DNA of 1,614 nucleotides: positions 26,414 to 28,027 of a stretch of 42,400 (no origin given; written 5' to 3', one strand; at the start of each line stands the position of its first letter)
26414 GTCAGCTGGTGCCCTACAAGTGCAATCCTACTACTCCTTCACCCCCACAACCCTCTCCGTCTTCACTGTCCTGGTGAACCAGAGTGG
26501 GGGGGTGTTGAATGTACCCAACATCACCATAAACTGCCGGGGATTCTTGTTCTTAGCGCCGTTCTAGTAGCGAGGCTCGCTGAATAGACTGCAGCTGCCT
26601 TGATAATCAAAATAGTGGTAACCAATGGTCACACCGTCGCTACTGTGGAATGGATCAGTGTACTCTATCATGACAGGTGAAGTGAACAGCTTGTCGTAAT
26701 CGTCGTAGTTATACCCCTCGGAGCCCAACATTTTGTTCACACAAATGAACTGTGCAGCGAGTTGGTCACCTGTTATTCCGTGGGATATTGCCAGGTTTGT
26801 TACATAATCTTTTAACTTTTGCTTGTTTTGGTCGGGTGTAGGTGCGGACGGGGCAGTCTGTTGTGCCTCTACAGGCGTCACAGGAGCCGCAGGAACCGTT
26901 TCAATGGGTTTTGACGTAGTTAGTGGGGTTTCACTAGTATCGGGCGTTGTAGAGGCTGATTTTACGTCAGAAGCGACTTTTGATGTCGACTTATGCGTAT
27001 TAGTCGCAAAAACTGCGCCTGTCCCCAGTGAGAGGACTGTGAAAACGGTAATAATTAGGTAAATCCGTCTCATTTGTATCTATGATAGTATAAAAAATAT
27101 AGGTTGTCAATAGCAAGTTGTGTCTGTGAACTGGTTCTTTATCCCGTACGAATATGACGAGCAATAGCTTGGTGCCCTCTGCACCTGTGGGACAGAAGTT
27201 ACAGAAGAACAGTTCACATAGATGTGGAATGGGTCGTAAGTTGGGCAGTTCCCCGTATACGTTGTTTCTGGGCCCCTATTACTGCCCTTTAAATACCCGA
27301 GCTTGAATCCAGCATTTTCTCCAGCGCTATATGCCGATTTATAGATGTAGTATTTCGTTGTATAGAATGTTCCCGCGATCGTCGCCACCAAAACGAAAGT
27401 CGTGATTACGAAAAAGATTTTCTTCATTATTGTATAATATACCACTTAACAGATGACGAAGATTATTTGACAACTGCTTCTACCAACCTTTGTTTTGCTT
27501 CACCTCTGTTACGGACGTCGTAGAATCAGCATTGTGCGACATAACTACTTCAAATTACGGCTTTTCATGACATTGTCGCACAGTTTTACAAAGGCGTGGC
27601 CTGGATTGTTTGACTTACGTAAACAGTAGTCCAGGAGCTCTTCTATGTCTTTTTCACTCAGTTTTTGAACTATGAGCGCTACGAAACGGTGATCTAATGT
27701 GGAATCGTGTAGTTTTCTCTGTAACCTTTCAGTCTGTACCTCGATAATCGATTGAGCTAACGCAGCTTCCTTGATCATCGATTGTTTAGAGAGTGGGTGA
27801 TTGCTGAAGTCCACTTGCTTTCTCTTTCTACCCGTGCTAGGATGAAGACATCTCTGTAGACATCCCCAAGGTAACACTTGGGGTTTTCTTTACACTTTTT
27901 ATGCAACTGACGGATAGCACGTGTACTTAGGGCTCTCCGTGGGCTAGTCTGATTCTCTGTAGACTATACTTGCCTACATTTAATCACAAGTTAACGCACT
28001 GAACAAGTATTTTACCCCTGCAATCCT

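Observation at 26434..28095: Antisense 3-gene cassette flanked by perfect 77-bp direct repeats inside the tail gene block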

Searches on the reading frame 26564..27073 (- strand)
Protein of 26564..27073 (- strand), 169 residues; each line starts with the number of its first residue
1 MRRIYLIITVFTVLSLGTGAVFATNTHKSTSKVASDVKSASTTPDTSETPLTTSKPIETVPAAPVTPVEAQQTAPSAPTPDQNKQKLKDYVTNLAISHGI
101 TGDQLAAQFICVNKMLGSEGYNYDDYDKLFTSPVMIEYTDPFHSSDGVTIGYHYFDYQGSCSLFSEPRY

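Call 8: search_protein_families(library=pfam, proteins=[window:26564-27073:-], max_evalue=0.1)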
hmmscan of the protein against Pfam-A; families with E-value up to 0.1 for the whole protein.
window:26564-27073:- (169 aa): 1 family
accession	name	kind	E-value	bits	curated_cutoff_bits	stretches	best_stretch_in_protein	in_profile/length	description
PF05104.17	Rib_recp_KP_reg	-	0.038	15.5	25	1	34-89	60-115/141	Ribosome receptor lysine/proline rich region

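Call 9: search_protein_families(library=phrogs, proteins=[window:26564-27073:-], max_evalue=0.01)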
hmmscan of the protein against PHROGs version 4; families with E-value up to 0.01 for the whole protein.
window:26564-27073:- (169 aa): 0 families

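Call 16: find_encoding_contigs(protein=window:26564-27073:-, flank=6000, max_places=10)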
Protein window:26564-27073:- (169 aa): 2 contigs read that carry it; 2 places shown.
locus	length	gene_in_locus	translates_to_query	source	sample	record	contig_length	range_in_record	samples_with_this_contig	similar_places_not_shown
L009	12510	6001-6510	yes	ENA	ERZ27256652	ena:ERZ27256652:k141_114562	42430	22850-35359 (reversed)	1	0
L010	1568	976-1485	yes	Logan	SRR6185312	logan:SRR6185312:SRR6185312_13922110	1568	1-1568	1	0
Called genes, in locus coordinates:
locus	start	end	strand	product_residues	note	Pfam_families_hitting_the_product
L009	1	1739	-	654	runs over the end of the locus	-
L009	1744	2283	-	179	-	PF07460:NUMOD3 (faint)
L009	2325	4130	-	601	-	-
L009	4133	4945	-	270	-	-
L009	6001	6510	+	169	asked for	-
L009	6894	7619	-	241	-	-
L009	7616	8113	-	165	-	-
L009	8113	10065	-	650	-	-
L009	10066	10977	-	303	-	PF24175:SU10_adaptor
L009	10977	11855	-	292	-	PF18338:BppL_N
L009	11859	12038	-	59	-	-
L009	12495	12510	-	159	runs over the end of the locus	-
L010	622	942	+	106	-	-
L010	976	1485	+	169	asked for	-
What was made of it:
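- Checked: Assembly error unlikely: the window is a MEGAHIT k141 contig (call 16), and k exceeds the repeat length, so single k-mers span each copy with both flanks.
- The final k-mer of 141 exceeds the 77-bp repeat, so each copy is spanned with both flanks (call 16).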

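Call 24: find_homologous_proteins(query=window:26564-27073:-, max_evalue=0.01)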
Query window:26564-27073:- (169 aa): 1 proteins with E <= 0.01 among 135 candidates.
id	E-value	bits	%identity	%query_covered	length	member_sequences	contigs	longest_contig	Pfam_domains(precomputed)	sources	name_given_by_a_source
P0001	4.1e-106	370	99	100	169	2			-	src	-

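Call 49: search_protein_families(library=padloc, proteins=[window:26564-27073:-], max_evalue=1)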
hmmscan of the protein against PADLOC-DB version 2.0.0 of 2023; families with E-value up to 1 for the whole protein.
window:26564-27073:- (169 aa): 1 family
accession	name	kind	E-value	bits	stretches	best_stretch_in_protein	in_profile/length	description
PDLC04061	PD-T4-6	-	0.016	12.7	1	3-79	356-435/510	-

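Call 67: find_encoding_contigs(protein=P0001, flank=6000, max_places=10)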
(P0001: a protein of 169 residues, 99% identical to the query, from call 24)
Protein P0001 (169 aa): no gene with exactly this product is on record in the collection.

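Call 81: predict_structure(protein=window:26567-27073:-)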
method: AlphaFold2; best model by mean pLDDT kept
length: 169 residues; sequences in the alignment: 1
mean_pLDDT: 50.7   pTM: 0.27
mean pLDDT of the five models: 50.7, 48.4, 47.3, 46.7, 42.0
residues with pLDDT >= 90: 0; 70-90: 13; 50-70: 54; < 50: 102
segments of 3 or more residues with pLDDT < 50: 23-49, 51-54, 102-111, 113-152, 156-160, 162-169
pLDDT, mean of each block of 10 residues (from residue 1): 78 67 47 44 45 50 55 51 57 54 47 45 47 43 42 47 42
secondary structure, 60 per line:
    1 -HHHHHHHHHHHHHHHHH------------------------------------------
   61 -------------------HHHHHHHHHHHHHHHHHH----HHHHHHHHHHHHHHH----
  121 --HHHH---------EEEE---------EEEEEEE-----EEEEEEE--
elements in order: H2-18 H80-97 H102-116 H123-126 E136-139 E149-155 E161-167
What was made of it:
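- On Superinfection-exclusion / receptor-blocking proteins (Llp, Cor, Sie, Imm-like): The c169 model was too poor for a fold search (call 81).
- Tried and rejected: c169 model: the single-sequence model had pLDDT 51 and was not used for a fold search (call 81).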

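Call 84: search_solved_structures(query=A8, max_evalue=1)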
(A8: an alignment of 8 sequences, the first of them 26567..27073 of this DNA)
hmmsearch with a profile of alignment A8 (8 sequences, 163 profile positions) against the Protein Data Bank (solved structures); distinct sequences matched with E-value up to 1: 1.
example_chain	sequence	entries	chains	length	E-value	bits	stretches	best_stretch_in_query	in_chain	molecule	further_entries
9ub7_A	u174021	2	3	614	0.17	15.4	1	7-89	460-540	GPI transamidase component GAA1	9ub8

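Call 104: search_dna_similar(query=window:26567-27073:-, collection=phages, mode=protein, max_evalue=0.001)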
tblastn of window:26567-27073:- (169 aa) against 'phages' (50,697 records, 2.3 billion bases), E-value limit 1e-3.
No match.

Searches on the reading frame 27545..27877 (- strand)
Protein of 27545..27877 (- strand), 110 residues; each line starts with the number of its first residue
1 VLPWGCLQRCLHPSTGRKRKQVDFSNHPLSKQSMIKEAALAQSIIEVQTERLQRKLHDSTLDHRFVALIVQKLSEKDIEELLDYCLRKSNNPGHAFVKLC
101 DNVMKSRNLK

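Call 8: search_protein_families(library=pfam, proteins=[window:27545-27877:-], max_evalue=0.1)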
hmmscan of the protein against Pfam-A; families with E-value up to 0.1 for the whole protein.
window:27545-27877:- (110 aa): 1 family
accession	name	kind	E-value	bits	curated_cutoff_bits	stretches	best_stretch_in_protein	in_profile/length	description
PF25198.1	Spore_GerAC_N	-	0.037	14.3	27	1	43-101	58-116/176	Spore germination protein N-terminal domain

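Call 9: search_protein_families(library=phrogs, proteins=[window:27545-27877:-], max_evalue=0.01)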
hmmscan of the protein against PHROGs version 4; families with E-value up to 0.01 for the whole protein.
window:27545-27877:- (110 aa): 0 families

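Call 37: find_homologous_proteins(query=window:27545-27877:-, max_evalue=0.05)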
Query window:27545-27877:- (110 aa): 3 proteins with E <= 0.05 among 5 candidates.
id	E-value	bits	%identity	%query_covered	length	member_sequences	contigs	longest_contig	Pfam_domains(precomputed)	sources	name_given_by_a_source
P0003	3.3e-41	158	100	70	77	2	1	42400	-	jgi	-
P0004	7.1e-30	121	80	68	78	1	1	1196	-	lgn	-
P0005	1.0e-24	105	69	65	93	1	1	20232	-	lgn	-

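Call 38: find_encoding_contigs(protein=P0005, flank=10000, max_places=6)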
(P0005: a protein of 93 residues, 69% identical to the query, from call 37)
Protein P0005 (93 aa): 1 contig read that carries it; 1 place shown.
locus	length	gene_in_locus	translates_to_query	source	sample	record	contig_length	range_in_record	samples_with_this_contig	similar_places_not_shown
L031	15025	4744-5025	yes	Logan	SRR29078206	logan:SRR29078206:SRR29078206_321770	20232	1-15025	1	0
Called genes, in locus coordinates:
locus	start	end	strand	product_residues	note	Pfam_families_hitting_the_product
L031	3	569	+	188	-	?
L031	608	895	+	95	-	-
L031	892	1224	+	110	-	-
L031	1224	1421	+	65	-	-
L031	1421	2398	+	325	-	PF25311:WDGH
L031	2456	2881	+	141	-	PF05766:NinG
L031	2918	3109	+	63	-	-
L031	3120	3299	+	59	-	-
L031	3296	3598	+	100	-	-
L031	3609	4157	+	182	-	-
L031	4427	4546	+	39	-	-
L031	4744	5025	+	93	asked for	-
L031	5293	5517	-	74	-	-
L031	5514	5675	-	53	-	-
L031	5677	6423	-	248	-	-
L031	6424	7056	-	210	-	-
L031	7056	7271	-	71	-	-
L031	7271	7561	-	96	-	-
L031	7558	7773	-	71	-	-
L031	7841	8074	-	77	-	-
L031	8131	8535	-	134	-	-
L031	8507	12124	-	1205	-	-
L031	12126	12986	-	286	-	-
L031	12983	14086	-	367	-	-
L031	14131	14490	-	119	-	-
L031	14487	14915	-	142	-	-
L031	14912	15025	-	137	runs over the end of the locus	-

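Call 39: find_encoding_contigs(protein=P0004, flank=5000, max_places=6)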
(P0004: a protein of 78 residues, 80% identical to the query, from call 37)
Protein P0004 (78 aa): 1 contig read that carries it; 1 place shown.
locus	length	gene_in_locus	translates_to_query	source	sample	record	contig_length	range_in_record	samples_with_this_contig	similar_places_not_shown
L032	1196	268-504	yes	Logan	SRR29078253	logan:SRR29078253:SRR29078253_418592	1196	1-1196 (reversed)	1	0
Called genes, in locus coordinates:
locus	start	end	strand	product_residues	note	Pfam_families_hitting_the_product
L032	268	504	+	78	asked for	-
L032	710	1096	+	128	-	-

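Call 48: search_protein_families(library=pfam, proteins=[window:27545-27814:-, L031:4744-5025:+, L032:229-504:+, L032:710-1096:+], max_evalue=5)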
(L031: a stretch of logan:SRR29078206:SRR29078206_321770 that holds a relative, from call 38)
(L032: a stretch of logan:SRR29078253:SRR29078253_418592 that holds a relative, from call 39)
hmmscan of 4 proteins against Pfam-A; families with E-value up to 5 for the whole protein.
window:27545-27814:- (89 aa): 2 families
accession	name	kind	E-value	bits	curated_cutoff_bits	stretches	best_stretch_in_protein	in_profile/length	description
PF25198.1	Spore_GerAC_N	-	0.023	15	27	1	22-80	58-116/176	Spore germination protein N-terminal domain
PF21861.2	RepB_C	-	0.17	12.3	27.3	1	57-82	23-46/58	Replication protein RepB, C-terminal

L031:4744-5025:+ (93 aa): 0 families

L032:229-504:+ (91 aa): 1 family
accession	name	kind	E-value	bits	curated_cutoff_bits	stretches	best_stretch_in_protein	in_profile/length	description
PF25198.1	Spore_GerAC_N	-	0.038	14.3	27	1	42-82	76-116/176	Spore germination protein N-terminal domain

L032:710-1096:+ (128 aa): 0 families

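Call 49: search_protein_families(library=padloc, proteins=[window:27545-27814:-, L031:4744-5025:+], max_evalue=1)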
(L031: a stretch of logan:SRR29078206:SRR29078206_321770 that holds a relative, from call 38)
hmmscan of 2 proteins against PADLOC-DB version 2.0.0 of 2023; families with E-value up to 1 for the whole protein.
window:27545-27814:- (89 aa): 0 families

L031:4744-5025:+ (93 aa): 1 family
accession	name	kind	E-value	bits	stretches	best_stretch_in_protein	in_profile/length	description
PDLC04312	PDC-M02B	-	0.0025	15.1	1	13-90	80-157/384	-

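Call 64: predict_structure(alignment_id=A4)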
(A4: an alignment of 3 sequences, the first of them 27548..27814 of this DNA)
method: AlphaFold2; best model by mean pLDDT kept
length: 89 residues; sequences in the alignment: 3
mean_pLDDT: 80.9   pTM: 0.61
mean pLDDT of the five models: 80.9, 78.8, 77.7, 77.6, 75.6
residues with pLDDT >= 90: 29; 70-90: 41; 50-70: 12; < 50: 7
segments of 3 or more residues with pLDDT < 50: 1-6
pLDDT, mean of each block of 10 residues (from residue 1): 49 69 89 88 89 90 91 90 72
secondary structure, 60 per line:
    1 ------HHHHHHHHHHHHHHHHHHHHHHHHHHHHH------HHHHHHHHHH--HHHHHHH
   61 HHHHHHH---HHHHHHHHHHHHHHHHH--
elements in order: H7-35 H42-51 H54-67 H71-87

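Call 68: fold_search(model_id=the predicted structure, library=pdb)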
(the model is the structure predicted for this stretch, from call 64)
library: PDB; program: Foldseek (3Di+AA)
matches with E <= 10: 2; with E <= 0.001: 0
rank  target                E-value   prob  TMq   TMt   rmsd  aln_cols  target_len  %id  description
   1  8esw_BL               7.2e+00  0.05  0.29  0.18  16.3        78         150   18  Structure of mitochondrial complex I from Drosophila melanogaster, Flexible-class 1 (released 2023-03-29)
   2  9lpt                  8.1e+00  0.11  0.46  0.14   8.5        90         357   12  Structure of the P113 protein from Plasmodium falciparum (released 2025-05-14)
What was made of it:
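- Tried and rejected: c89 model: no PDB match (call 68).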

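Call 73: fold_search(model_id=the predicted structure, library=viral)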
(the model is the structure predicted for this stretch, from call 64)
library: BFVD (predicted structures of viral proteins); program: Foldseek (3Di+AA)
matches with E <= 10: 32; with E <= 0.001: 0
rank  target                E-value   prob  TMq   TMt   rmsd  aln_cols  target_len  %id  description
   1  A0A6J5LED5            2.9e-02  1.00  0.76  0.77   2.6        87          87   22  Uncharacterized protein [uncultured Caudovirales phage]
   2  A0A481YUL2            3.1e+00  0.06  0.27  0.10  10.0       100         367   16  Uncharacterized protein [Marseillevirus LCMAC102]
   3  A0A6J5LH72            3.5e+00  0.14  0.38  0.11  20.7       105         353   10  Helix-turn-helix domain containing protein [uncultured Caudovirales phage]
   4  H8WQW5                3.9e+00  0.16  0.40  0.42  10.2        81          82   12  9.1 kDa protein [Fowl aviadenovirus C]
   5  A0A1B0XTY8            4.2e+00  0.13  0.38  0.29   5.7        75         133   13  (no name in the UniProt tables at hand)
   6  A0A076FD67            4.7e+00  0.13  0.41  0.40  10.3        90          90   14  Uncharacterized protein [Penaeus monodon nudivirus]
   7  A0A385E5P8            4.7e+00  0.10  0.36  0.14  12.9       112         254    8  (no name in the UniProt tables at hand)
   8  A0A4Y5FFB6            4.7e+00  0.09  0.31  0.23   7.4        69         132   16  (no name in the UniProt tables at hand)
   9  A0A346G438            5.0e+00  0.12  0.40  0.13   8.4        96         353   14  (no name in the UniProt tables at hand)
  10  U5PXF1                5.0e+00  0.09  0.37  0.32   7.0        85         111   13  Uncharacterized protein [Bacillus phage Spock]
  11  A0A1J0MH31            5.0e+00  0.06  0.27  0.20   8.8        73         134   20  RNA polymerase sigma-like factor [Klebsiella phage KPV15]
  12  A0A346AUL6            5.0e+00  0.06  0.30  0.16  12.3       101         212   13  (no name in the UniProt tables at hand)
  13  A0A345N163            5.6e+00  0.09  0.36  0.17   7.8        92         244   13  (no name in the UniProt tables at hand)
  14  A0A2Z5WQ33            5.6e+00  0.08  0.35  0.29   7.0        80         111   19  (no name in the UniProt tables at hand)
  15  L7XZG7                5.9e+00  0.23  0.47  0.49   8.7        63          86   10  Transmembrane protein [Megavirus lba]
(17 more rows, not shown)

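Call 79: find_related_loci(query=A7, collection=viral_contigs, flank=3000)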
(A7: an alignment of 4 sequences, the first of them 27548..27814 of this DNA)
Query A7 (89 aa) in viral_contigs; peptide patterns used: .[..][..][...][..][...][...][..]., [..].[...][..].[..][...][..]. (x = any residue, [..] = any of these).
168 stretches matched a pattern, but none encodes a relative of the query by tblastn (E <= 1e-3).

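Call 80: find_related_loci(query=A7, collection=genome_contigs, flank=3000)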
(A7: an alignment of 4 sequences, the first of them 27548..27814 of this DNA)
Query A7 (89 aa) in genome_contigs; peptide patterns used: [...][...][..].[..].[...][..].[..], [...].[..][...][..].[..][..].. (x = any residue, [..] = any of these).
66 stretches matched a pattern, but none encodes a relative of the query by tblastn (E <= 1e-3).
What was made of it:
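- Tried and rejected: c89 relatives: profile-based locus searches in viral and genome collections found none (calls 79, 80).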

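Call 105: search_dna_similar(query=window:27548-27814:-, collection=phages, mode=protein, max_evalue=0.001)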
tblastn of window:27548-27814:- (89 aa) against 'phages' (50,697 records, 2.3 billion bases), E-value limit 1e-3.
No match.
